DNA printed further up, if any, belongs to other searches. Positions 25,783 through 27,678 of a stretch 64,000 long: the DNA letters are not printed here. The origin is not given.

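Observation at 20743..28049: Six-subunit Hyf/Ehr-like membrane complex whose 'hydrogenase' large subunit has lost all four NiFe-binding cysteines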

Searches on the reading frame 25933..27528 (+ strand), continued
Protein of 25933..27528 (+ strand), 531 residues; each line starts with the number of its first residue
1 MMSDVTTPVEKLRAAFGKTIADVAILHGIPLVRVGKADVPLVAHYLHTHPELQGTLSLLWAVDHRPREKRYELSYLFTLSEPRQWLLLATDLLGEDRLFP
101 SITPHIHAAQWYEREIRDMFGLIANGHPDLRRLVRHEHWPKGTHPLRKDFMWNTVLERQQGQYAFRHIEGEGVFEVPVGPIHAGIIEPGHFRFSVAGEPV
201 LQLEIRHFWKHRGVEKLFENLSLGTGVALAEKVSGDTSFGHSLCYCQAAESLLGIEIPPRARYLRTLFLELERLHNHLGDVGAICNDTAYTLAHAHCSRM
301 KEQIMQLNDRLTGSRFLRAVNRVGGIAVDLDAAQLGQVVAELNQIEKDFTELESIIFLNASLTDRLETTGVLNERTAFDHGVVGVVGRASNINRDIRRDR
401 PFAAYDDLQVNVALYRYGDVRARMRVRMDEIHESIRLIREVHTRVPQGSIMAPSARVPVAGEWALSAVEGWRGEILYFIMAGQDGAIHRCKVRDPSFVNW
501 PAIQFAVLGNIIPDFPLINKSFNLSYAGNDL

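Call 56: list_cluster_members(proteins=[P0001, P0202, P0123])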
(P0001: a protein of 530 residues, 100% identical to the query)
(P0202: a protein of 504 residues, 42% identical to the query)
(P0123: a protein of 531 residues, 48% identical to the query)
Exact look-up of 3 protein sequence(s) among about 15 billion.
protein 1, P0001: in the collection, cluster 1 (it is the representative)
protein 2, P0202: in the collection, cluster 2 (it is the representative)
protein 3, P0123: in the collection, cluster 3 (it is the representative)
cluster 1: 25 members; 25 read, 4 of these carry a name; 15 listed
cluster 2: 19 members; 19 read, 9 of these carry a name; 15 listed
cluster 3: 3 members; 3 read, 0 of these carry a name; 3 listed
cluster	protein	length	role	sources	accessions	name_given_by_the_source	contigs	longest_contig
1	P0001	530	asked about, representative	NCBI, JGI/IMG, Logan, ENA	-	-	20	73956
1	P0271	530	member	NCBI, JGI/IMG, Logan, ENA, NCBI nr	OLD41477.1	MAG: hypothetical protein AUI21_01990 [Nitrospirae bacterium 13_1_40CM_2_62_10]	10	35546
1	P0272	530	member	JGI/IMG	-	Ni,Fe-hydrogenase III large subunit/Ni,Fe-hydrogenase III component G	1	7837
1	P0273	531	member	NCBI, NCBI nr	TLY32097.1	MAG: hydrogenase large subunit [Nitrospirae bacterium] | MAG: hydrogenase large subunit [Nitrospirota bacterium]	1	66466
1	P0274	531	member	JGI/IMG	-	Ni,Fe-hydrogenase III large subunit/Ni,Fe-hydrogenase III component G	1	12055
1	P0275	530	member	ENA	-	-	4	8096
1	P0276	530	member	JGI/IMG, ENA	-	-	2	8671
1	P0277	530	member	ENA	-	-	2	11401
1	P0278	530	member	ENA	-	-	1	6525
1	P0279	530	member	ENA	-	-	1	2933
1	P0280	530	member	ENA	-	-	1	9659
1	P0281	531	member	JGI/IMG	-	-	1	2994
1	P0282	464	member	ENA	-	-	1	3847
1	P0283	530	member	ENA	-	-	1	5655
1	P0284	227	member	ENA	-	-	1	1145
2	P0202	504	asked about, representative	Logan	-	-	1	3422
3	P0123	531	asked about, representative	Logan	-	-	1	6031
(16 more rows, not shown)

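Call 57: get_annotated_region(hit=H25, flank=9000)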
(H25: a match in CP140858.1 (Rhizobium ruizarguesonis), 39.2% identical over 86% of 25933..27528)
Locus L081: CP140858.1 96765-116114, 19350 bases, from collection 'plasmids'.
description: Rhizobium ruizarguesonis strain TP23 plasmid pRlX2, complete sequence
organism: Rhizobium ruizarguesonis (NCBI taxid 2081791)
taxonomy: Bacteria; Pseudomonadota; Alphaproteobacteria; Hyphomicrobiales; Rhizobiaceae; Rhizobium; Rhizobium ruizarguesonis
host: -; source: Trifolium pratense,whole organism; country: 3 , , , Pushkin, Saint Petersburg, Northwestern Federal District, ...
typing (MOB-suite, as given by PLSDB): non-mobilizable; mating-pair formation MPF_T
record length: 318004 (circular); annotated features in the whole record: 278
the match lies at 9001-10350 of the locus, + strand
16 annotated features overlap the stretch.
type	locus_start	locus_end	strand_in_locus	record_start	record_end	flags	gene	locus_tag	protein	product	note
CDS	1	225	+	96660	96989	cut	-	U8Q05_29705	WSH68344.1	XdhC family protein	-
CDS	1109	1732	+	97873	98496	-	-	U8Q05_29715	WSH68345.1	nucleotidyltransferase family protein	-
CDS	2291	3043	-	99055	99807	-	-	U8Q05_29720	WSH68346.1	YoaK family protein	-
CDS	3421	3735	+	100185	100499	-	-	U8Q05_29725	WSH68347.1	helix-turn-helix transcriptional regulator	-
CDS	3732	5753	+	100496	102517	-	hyfB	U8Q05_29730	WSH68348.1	hydrogenase 4 subunit B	-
CDS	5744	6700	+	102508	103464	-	-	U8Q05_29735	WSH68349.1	NADH-quinone oxidoreductase subunit H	-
CDS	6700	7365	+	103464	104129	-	-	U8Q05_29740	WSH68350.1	hydrogenase-4 component E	-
CDS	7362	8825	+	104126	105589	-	-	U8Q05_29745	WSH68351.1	hydrogenase 4 subunit F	-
CDS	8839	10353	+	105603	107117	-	-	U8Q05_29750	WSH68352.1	NADH-quinone oxidoreductase subunit C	-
CDS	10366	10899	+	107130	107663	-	nuoB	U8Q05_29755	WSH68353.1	NADH-quinone oxidoreductase subunit NuoB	-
CDS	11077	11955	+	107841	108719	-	-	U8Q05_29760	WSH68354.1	DUF4365 domain-containing protein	-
CDS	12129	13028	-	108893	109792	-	-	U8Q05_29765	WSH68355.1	universal stress protein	-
CDS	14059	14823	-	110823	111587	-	-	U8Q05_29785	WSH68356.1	GntR family transcriptional regulator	-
CDS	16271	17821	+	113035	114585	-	-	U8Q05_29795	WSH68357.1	ABC transporter substrate-binding protein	-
CDS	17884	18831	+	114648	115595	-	-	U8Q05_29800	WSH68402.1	ABC transporter permease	-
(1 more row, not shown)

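Call 58: get_annotated_region(hit=H22, flank=9000)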
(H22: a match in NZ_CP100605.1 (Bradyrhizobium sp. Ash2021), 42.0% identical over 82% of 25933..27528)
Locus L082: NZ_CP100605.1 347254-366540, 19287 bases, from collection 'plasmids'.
description: Bradyrhizobium sp. Ash2021 plasmid p_unamed, complete sequence
organism: Bradyrhizobium sp. Ash2021 (NCBI taxid 2954771)
taxonomy: Bacteria; Pseudomonadota; Alphaproteobacteria; Hyphomicrobiales; Nitrobacteraceae; Bradyrhizobium; Bradyrhizobium sp. Ash2021
host: -; source: -; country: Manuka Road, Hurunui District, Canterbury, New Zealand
typing (MOB-suite, as given by PLSDB): conjugative; relaxase MOBP; mating-pair formation MPF_T
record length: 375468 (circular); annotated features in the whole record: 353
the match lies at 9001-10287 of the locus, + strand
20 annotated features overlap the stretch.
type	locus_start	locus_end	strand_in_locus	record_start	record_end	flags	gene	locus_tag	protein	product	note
CDS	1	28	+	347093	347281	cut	-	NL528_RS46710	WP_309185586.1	hypothetical protein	-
CDS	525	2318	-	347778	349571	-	sdhA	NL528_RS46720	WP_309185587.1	succinate dehydrogenase flavoprotein subunit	GO:0022900 - electron transport chain [Evidence IEA]; GO:0006099 - tricarboxylic acid cycle [Evidence IEA]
CDS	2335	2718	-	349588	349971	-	sdhD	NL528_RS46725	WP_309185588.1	succinate dehydrogenase, hydrophobic membrane anchor protein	GO:0006099 - tricarboxylic acid cycle [Evidence IEA]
CDS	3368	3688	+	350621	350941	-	-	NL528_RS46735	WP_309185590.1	helix-turn-helix transcriptional regulator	-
CDS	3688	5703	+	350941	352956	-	hyfB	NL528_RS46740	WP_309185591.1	hydrogenase 4 subunit B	GO:0042773 - ATP synthesis coupled electron transport [Evidence IEA]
CDS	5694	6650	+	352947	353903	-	-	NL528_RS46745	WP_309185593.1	NADH-quinone oxidoreductase subunit H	-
CDS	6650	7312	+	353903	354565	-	-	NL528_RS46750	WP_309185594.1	hydrogenase-4 component E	-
CDS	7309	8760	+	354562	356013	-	-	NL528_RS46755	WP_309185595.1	hydrogenase 4 subunit F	-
CDS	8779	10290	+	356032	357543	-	-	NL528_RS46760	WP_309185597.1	NADH-quinone oxidoreductase subunit C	-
CDS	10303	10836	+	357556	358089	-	nuoB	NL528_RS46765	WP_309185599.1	NADH-quinone oxidoreductase subunit NuoB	-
CDS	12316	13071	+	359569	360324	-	-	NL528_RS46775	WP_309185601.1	methyltransferase domain-containing protein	-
CDS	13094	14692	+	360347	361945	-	-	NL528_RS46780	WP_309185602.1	phosphoenolpyruvate carboxykinase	GO:0006094 - gluconeogenesis [Evidence IEA]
CDS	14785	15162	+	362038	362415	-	-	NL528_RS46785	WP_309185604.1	DUF983 domain-containing protein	-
CDS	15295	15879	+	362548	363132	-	-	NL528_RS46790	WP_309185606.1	hypothetical protein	-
CDS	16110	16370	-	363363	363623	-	-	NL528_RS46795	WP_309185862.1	malic enzyme-like NAD(P)-binding protein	-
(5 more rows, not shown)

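Call 62: find_encoding_contigs(protein=P0111, flank=10000, max_places=3)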
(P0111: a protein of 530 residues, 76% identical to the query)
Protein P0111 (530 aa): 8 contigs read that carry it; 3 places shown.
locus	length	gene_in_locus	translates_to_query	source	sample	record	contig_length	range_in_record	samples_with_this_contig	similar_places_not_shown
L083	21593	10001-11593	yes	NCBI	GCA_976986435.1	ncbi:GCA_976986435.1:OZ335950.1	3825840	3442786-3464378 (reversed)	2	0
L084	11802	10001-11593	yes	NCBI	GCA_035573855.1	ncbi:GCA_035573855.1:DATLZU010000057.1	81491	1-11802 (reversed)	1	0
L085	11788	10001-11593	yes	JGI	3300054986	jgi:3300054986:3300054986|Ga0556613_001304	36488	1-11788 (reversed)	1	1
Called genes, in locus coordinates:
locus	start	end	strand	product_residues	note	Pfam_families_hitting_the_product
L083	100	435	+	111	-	-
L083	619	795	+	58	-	-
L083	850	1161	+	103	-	PF13428:TPR_14 (faint), PF13431:TPR_17 (faint)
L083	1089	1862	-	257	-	-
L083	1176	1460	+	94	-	-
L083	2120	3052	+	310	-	PF14686:fn3_3, PF13620:CarboxypepD_reg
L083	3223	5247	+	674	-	PF00662:Proton_antipo_N (weak), PF00361:Proton_antipo_M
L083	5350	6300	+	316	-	PF00146:NADHdh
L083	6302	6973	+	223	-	-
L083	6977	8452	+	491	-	PF00662:Proton_antipo_N (faint), PF00361:Proton_antipo_M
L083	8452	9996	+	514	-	PF00361:Proton_antipo_M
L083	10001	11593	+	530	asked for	PF00329:Complex1_30kDa, PF00374:NiFeSe_Hases (weak), PF00346:Complex1_49kDa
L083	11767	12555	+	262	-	PF01548:DEDD_Tnp_IS110, PF02371:Transposase_20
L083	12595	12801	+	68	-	-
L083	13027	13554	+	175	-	PF01058:Oxidored_q6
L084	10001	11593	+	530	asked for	PF00329:Complex1_30kDa, PF00374:NiFeSe_Hases (weak), PF00346:Complex1_49kDa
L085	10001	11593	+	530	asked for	PF00329:Complex1_30kDa, PF00374:NiFeSe_Hases (weak), PF00346:Complex1_49kDa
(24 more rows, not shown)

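Call 63: find_encoding_contigs(protein=P0001, flank=10000, max_places=3)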
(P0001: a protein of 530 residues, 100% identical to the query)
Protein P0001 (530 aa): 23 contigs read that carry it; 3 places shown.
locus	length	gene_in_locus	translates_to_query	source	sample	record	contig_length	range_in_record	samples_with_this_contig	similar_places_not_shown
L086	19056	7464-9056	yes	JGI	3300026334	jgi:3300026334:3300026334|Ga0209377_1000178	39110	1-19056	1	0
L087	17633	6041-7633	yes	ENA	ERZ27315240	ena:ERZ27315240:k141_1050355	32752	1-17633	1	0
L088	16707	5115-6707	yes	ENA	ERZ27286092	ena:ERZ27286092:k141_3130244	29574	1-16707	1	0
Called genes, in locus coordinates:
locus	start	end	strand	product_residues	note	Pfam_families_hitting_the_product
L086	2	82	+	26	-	?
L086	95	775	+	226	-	PF00072:Response_reg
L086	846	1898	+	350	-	PF01627:Hpt (faint)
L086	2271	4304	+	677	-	PF00361:Proton_antipo_M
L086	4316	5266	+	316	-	PF00146:NADHdh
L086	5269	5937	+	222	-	-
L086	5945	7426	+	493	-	PF00361:Proton_antipo_M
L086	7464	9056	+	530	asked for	PF00329:Complex1_30kDa, PF00346:Complex1_49kDa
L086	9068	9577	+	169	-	PF01058:Oxidored_q6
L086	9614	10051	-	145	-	PF16798:DUF5069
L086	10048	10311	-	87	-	PF05016:ParE_toxin (weak)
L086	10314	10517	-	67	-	-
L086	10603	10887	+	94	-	PF04248:NTP_transf_9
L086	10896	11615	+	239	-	PF00106:adh_short, PF08659:KR, PF13561:adh_short_C2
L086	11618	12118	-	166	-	PF03745:DUF309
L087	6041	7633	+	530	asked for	PF00329:Complex1_30kDa, PF00346:Complex1_49kDa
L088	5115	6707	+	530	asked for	PF00329:Complex1_30kDa, PF00346:Complex1_49kDa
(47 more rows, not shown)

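Call 66: search_protein_families(library=pfam, alignment_id=A1, max_evalue=0.00001)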
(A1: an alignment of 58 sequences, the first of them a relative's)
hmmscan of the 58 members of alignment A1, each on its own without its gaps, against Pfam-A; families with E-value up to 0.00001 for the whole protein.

A. member 1, L063:10574-11125:- (183 aa): 1 family
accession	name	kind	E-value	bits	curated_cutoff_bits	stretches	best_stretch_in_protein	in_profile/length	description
PF00156.33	Pribosyltran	-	1e-06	28.6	26.3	1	49-165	13-135/158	Phosphoribosyl transferase domain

B. families by the number of members that match (of 58 scanned): 101 families (the first 25 are shown)
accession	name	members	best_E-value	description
PF00384.28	Molybdopterin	3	2.7e-66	Molybdopterin oxidoreductase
PF13635.12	DUF4143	3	2.4e-54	Domain of unknown function (DUF4143)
PF13173.12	AAA_14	3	2.2e-29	AAA domain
PF01568.27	Molydop_binding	3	2.4e-23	Molydopterin dinucleotide binding domain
PF04879.21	Molybdop_Fe4S4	3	7.9e-14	Molybdopterin oxidoreductase Fe4S4 domain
PF01566.24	Nramp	2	1.4e-58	Natural resistance-associated macrophage protein-like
PF01134.28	GIDA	2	5e-12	Glucose inhibited division protein A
PF00403.32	HMA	2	2e-11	Heavy-metal-associated domain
PF01656.29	CbiA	2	2.6e-10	CobQ/CobB/MinD/ParA nucleotide binding domain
PF12836.13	HHH_3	2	2.7e-10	Helix-hairpin-helix motif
PF00037.32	Fer4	2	7.2e-10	4Fe-4S binding domain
PF12838.12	Fer4_7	2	8.8e-10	4Fe-4S dicluster domain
PF00633.29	HHH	2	5.2e-07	Helix-hairpin-helix motif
PF01964.24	ThiC_Rad_SAM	1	1.4e-167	Radical SAM ThiC family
PF10150.14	RNase_E_G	1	3.3e-107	Ribonuclease E/G family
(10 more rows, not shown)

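Call 69: get_annotated_region(hit=H10, flank=9000)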
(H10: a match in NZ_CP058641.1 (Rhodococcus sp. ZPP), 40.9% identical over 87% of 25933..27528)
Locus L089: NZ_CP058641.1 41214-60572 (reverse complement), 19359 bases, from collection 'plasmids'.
description: Rhodococcus sp. ZPP plasmid pRZP3, complete sequence
organism: Rhodococcus sp. ZPP (NCBI taxid 2749906)
taxonomy: Bacteria; Actinomycetota; Actinomycetes; Mycobacteriales; Nocardiaceae; Rhodococcus; Rhodococcus sp. ZPP
host: -; source: cell culture,soil; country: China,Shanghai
typing (MOB-suite, as given by PLSDB): mobilizable; replicon rep_cluster_313; relaxase MOBP,MOBP
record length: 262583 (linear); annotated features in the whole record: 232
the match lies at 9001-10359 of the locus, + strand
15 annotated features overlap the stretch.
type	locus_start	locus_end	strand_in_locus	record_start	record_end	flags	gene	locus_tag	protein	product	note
CDS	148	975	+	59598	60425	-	-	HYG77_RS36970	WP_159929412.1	alpha/beta hydrolase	-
CDS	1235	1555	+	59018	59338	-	-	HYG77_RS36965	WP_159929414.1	hypothetical protein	-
CDS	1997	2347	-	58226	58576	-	-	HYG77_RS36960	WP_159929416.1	zinc ribbon domain-containing protein YjdM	-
CDS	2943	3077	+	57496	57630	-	-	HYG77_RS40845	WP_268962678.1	hypothetical protein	-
CDS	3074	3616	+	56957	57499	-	-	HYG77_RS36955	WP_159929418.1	NADH-quinone oxidoreductase subunit B family protein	GO:0022900 - electron transport chain [Evidence IEA]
CDS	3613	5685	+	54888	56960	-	-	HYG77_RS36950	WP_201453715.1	proton-conducting transporter membrane subunit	-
CDS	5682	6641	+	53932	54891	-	-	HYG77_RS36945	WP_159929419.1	NADH-quinone oxidoreductase subunit H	-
CDS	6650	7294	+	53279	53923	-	-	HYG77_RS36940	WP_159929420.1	hypothetical protein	-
CDS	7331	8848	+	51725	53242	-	-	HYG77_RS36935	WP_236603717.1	proton-conducting transporter membrane subunit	-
CDS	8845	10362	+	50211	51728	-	-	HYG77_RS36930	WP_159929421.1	NADH-quinone oxidoreductase subunit C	-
CDS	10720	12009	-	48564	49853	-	-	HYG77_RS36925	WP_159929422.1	IS110 family transposase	-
CDS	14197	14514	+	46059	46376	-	-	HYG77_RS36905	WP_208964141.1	helix-turn-helix transcriptional regulator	-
CDS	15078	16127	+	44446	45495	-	-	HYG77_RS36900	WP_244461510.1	integrase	-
CDS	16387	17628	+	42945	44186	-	-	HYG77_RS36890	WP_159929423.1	tyrosine-type recombinase/integrase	GO:0015074 - DNA integration [Evidence IEA]; GO:0006310 - DNA recombination [Evidence IEA]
CDS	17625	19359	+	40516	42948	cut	-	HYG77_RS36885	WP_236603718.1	site-specific integrase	GO:0015074 - DNA integration [Evidence IEA]; GO:0006310 - DNA recombination [Evidence IEA]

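Call 70: get_annotated_region(hit=H1, flank=9000)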
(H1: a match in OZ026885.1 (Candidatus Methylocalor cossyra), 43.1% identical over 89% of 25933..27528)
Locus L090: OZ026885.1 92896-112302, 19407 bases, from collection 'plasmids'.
description: Candidatus Methylocalor cossyra isolate MeCH1-AG genome assembly, plasmid: 2
organism: Candidatus Methylocalor cossyra (NCBI taxid 3108543)
taxonomy: Bacteria; Pseudomonadota; Gammaproteobacteria; Methylococcales; Methylococcaceae; Candidatus Methylocalor; Candidatus Methylocalor cossyra
host: -; source: -; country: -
typing (MOB-suite, as given by PLSDB): non-mobilizable
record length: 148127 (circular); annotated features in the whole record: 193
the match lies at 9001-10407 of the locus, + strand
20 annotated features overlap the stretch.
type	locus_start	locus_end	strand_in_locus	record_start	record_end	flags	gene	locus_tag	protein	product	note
CDS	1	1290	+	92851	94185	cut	-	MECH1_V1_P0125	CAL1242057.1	transposase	-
CDS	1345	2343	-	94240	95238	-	-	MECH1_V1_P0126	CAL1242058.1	transposase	-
CDS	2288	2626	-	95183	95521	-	-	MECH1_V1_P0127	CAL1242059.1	protein of unknown function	-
CDS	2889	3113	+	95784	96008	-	-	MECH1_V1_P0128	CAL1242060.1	protein of unknown function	-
CDS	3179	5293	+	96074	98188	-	-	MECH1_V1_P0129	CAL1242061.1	Hydrogenase-4 component B / Formate hydrogenlyase subunit 3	-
CDS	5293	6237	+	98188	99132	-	-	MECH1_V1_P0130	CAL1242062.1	Formate hydrogenlyase subunit 4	-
CDS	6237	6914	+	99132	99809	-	-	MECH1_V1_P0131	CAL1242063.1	Hydrogenase-4 component E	-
CDS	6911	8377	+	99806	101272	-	hyfF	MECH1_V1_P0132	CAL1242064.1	Hydrogenase-4 component F homolog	-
CDS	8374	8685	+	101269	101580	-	-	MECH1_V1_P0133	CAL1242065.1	protein of unknown function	-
CDS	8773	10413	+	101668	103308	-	-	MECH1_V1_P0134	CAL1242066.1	NADH dehydrogenase (Ubiquinone) 30 kDa subunit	-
CDS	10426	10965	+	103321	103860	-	-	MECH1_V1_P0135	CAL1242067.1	NADH ubiquinone oxidoreductase 20 kDa subunit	-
CDS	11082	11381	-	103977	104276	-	-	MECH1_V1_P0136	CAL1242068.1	protein of unknown function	-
CDS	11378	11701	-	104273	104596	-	-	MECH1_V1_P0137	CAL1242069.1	transposase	-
CDS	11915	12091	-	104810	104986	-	-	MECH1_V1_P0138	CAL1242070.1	protein of unknown function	-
CDS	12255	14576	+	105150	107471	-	-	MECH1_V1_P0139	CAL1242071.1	Ligand-gated channel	-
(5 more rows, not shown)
